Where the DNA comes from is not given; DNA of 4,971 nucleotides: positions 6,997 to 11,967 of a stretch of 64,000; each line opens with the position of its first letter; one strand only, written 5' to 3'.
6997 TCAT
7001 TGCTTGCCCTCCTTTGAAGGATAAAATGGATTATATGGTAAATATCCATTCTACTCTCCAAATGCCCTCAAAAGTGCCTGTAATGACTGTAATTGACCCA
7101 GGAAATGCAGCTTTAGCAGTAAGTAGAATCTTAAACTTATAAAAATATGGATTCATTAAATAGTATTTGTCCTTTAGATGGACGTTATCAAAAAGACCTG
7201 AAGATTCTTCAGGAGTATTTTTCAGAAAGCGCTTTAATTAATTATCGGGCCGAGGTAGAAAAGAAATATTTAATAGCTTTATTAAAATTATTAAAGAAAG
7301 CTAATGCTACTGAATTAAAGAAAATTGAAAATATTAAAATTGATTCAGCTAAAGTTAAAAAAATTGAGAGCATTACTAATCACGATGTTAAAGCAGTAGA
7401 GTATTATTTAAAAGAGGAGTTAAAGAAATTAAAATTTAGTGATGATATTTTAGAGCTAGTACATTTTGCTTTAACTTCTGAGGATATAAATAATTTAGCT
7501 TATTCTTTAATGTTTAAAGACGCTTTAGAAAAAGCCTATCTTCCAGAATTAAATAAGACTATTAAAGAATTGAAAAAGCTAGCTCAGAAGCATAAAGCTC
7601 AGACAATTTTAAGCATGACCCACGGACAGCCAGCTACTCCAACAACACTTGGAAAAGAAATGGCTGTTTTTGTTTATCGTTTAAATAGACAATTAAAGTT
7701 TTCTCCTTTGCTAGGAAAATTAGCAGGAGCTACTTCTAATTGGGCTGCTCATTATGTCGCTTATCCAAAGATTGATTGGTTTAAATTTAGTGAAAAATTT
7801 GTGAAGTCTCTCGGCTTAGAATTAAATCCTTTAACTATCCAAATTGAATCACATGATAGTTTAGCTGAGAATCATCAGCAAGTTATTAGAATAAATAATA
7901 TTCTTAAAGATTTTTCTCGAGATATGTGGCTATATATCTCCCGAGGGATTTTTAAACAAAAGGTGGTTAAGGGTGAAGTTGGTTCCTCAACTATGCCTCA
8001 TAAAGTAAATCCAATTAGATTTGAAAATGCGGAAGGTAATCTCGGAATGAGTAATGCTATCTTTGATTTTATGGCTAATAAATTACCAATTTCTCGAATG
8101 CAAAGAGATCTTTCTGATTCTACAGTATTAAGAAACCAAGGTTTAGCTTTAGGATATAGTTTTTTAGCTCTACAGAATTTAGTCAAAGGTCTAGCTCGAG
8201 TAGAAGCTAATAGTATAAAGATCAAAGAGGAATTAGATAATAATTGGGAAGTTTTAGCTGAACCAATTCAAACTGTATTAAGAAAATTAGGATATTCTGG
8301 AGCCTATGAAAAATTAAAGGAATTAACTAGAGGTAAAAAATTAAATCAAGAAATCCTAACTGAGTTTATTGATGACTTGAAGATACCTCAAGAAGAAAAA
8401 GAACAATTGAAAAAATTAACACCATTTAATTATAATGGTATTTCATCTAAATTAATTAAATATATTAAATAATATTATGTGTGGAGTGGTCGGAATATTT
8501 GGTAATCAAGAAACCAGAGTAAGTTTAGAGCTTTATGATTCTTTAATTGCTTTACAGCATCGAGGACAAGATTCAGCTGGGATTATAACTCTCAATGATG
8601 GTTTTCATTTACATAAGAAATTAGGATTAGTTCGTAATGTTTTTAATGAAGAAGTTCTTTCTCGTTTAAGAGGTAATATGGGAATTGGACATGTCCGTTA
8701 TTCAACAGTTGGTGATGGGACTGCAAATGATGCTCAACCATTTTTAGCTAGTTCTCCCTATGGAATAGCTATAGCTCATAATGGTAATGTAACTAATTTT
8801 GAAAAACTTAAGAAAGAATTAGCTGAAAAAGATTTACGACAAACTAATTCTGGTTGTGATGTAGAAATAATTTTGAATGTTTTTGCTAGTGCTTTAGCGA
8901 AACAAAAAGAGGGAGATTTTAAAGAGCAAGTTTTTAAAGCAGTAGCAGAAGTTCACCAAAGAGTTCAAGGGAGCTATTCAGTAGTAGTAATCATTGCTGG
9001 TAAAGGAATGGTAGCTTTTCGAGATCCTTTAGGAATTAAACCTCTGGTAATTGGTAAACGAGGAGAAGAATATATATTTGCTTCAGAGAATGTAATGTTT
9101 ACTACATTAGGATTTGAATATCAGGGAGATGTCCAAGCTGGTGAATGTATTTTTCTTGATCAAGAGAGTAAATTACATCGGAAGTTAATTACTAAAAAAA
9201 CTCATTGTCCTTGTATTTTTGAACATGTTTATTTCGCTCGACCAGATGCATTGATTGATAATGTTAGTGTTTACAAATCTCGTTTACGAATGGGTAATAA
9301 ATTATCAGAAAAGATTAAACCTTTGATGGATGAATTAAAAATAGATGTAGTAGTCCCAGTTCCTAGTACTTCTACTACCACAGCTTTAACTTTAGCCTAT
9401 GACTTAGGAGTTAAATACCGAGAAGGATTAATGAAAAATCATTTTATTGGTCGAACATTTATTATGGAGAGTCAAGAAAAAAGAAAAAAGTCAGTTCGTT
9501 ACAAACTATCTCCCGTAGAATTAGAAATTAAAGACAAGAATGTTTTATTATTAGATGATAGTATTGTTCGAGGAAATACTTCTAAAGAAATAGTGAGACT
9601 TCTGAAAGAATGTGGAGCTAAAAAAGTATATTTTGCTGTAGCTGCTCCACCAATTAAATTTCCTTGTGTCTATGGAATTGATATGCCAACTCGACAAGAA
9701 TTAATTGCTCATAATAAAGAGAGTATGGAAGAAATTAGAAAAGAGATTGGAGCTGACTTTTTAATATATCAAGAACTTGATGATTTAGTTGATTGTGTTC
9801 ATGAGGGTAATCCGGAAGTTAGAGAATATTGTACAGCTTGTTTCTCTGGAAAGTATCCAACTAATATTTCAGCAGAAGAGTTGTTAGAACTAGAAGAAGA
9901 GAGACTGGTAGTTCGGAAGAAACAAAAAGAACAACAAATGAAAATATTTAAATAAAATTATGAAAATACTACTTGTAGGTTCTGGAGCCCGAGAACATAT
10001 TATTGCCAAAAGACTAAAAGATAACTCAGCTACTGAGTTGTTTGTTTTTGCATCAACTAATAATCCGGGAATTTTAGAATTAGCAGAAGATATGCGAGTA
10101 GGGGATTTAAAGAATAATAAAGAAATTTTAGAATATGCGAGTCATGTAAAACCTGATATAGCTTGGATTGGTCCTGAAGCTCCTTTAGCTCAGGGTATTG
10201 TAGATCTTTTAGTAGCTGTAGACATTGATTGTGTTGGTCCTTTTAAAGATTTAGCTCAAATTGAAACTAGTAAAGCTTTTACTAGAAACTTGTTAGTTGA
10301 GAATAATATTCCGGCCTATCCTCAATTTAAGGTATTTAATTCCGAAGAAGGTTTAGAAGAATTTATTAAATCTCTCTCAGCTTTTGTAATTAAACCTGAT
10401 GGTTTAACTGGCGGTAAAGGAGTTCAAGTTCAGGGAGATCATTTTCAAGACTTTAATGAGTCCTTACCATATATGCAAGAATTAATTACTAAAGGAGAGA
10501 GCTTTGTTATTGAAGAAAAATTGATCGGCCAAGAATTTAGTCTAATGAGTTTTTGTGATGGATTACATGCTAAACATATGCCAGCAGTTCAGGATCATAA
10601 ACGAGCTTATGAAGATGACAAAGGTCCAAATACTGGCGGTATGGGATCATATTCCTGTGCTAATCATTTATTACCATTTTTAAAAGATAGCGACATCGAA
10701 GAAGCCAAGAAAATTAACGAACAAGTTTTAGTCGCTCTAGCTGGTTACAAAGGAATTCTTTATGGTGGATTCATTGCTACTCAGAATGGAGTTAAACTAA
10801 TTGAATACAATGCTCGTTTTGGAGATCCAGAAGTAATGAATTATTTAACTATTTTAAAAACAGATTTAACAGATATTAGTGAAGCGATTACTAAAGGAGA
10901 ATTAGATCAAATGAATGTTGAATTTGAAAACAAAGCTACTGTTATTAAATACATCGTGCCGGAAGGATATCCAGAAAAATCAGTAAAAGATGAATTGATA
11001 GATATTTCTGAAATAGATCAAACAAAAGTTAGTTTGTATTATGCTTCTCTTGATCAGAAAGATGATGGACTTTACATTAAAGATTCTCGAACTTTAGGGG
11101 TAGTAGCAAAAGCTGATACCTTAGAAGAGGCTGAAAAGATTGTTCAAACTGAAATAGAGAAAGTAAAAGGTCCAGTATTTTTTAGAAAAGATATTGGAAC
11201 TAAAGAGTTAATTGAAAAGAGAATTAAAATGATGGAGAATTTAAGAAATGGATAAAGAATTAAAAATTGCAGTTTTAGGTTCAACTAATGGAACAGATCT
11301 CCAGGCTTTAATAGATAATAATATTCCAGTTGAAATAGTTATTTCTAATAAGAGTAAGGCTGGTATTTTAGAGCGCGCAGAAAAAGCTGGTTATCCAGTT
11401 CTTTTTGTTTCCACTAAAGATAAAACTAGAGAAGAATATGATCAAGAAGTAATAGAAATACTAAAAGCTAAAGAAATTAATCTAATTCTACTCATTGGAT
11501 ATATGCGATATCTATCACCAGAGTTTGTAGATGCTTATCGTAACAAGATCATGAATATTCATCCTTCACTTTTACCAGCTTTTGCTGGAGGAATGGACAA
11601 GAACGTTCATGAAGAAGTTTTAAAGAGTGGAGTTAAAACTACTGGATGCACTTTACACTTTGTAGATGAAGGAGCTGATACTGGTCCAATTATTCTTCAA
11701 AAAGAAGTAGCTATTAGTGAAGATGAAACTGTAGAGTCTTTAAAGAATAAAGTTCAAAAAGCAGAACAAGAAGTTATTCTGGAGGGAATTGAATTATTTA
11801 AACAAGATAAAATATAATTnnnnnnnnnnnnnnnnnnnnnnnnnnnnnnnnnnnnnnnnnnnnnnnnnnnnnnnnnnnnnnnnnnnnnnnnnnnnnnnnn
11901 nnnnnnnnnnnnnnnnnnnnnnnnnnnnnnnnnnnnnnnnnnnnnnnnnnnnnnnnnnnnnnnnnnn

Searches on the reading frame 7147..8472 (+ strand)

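Call 72: search_protein_families(library=pfam, proteins=[window:7147-8472:+], max_evalue=0.000001)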
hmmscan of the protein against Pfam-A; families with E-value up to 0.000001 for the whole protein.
window:7147-8472:+ (441 aa): 2 families
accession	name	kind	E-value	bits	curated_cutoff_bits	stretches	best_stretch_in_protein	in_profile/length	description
PF08328.16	ASL_C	-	2e-46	157.2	35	1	316-429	1-114/115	Adenylosuccinate lyase C-terminal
PF00206.25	Lyase_1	-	4.3e-43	148.4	27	1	13-297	2-305/312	Lyase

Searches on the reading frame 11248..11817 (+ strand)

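Call 72: search_protein_families(library=pfam, proteins=[window:11248-11817:+], max_evalue=0.000001)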
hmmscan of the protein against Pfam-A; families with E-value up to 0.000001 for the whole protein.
window:11248-11817:+ (189 aa): 1 family
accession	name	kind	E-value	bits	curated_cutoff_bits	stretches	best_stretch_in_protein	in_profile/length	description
PF00551.24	Formyl_trans_N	-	1.1e-47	162.5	26.1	1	6-179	2-179/181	Formyl transferase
